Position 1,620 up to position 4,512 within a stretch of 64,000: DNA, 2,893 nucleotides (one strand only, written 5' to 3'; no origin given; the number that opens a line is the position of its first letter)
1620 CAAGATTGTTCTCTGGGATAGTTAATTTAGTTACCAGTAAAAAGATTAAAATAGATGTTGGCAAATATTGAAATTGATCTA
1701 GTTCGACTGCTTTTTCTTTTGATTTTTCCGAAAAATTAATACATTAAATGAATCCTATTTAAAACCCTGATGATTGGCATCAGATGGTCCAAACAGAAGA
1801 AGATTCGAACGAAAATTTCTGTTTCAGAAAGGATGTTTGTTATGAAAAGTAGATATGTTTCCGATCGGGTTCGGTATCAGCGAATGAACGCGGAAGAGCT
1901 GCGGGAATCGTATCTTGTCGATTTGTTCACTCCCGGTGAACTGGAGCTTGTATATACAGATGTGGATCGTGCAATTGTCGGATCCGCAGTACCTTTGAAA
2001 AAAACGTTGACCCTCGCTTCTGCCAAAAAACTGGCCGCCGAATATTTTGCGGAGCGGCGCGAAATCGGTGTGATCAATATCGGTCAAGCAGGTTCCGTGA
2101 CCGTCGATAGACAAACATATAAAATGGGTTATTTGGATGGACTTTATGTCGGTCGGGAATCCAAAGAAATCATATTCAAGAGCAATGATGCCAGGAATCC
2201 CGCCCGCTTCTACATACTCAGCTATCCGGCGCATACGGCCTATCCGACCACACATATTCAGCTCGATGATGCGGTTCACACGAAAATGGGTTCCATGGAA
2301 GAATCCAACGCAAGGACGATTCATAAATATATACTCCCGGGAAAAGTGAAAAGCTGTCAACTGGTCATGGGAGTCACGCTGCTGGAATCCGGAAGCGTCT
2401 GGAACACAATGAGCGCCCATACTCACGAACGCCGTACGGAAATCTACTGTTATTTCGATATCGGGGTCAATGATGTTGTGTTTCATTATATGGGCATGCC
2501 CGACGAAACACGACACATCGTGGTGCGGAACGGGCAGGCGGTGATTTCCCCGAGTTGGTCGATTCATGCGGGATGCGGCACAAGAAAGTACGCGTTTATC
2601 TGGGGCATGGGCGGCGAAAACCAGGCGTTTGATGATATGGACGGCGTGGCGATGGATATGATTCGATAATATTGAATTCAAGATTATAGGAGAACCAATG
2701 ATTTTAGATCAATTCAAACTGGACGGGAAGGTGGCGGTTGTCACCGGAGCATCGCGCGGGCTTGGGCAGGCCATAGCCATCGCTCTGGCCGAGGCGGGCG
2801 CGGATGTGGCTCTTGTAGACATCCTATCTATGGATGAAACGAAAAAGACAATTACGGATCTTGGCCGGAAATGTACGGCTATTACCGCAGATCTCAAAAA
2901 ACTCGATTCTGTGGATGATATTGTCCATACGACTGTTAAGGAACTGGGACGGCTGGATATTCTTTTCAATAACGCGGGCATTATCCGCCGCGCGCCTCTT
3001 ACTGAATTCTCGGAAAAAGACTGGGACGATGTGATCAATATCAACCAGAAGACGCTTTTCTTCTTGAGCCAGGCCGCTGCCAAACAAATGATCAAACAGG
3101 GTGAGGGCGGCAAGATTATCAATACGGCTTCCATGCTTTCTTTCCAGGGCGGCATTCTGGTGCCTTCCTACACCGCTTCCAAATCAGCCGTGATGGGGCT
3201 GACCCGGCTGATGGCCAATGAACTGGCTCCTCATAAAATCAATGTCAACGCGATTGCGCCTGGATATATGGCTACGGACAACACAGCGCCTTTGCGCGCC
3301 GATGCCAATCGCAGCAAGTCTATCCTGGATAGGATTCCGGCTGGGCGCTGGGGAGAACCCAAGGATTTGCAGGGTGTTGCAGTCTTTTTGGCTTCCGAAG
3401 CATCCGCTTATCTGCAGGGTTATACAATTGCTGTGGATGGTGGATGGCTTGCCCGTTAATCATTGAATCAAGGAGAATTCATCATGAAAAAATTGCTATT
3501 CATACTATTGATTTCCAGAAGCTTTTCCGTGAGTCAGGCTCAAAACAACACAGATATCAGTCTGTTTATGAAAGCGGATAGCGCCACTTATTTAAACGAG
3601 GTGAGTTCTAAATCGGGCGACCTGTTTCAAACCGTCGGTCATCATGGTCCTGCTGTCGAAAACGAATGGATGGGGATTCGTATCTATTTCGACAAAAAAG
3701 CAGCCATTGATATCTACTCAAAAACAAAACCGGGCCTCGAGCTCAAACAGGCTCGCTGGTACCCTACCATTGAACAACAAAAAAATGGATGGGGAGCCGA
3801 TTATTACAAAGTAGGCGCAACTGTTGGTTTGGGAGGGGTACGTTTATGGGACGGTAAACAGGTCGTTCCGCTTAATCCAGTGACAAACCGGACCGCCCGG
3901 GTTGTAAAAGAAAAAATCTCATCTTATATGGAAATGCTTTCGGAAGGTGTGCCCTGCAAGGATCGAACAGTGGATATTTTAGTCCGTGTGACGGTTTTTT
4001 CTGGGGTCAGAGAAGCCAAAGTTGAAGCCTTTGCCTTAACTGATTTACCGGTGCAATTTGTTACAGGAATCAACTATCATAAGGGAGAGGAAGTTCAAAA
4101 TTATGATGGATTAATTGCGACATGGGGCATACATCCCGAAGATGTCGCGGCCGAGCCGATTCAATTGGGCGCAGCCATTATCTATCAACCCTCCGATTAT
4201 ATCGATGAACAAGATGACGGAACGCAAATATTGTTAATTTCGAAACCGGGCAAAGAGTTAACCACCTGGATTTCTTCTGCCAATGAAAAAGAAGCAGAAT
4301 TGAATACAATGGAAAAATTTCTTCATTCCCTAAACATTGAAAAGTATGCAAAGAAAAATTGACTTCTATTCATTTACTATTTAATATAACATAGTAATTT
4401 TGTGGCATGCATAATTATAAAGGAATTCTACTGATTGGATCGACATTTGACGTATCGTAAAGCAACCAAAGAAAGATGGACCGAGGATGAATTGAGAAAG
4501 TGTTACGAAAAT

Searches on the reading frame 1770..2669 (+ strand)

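Call 64: search_protein_families(library=pfam, proteins=[window:1770-2669:+], max_evalue=0.001)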
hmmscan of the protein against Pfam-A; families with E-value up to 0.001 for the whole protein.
window:1770-2669:+ (299 aa): 1 family
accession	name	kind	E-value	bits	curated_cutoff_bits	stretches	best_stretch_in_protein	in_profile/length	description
PF04962.18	KduI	-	7.6e-26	91.4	23.9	1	61-287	14-254/262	KduI/IolB family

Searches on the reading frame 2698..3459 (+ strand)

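Call 65: search_protein_families(library=pfam, proteins=[window:2698-3459:+], max_evalue=0.001)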
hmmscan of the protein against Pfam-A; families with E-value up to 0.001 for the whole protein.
window:2698-3459:+ (253 aa): 3 families
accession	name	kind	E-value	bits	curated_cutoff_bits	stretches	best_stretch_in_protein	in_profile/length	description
PF00106.31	adh_short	-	1.2e-60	204.7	26.6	1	11-202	1-193/195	short chain dehydrogenase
PF13561.12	adh_short_C2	-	2.9e-59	200.9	27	1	17-250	1-235/236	Enoyl-(Acyl carrier protein) reductase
PF08659.16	KR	-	1.2e-08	35.5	22.6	1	14-171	4-162/180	KR domain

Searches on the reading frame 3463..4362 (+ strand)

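Call 64: search_protein_families(library=pfam, proteins=[window:3463-4362:+], max_evalue=0.001)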
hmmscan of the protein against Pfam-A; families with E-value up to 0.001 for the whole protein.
window:3463-4362:+ (299 aa): 1 family
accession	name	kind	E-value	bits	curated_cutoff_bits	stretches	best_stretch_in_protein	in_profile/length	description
PF16153.10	DUF4861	-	1.2e-41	143.4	22.3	1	39-291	104-368/380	Domain of unknown function (DUF4861)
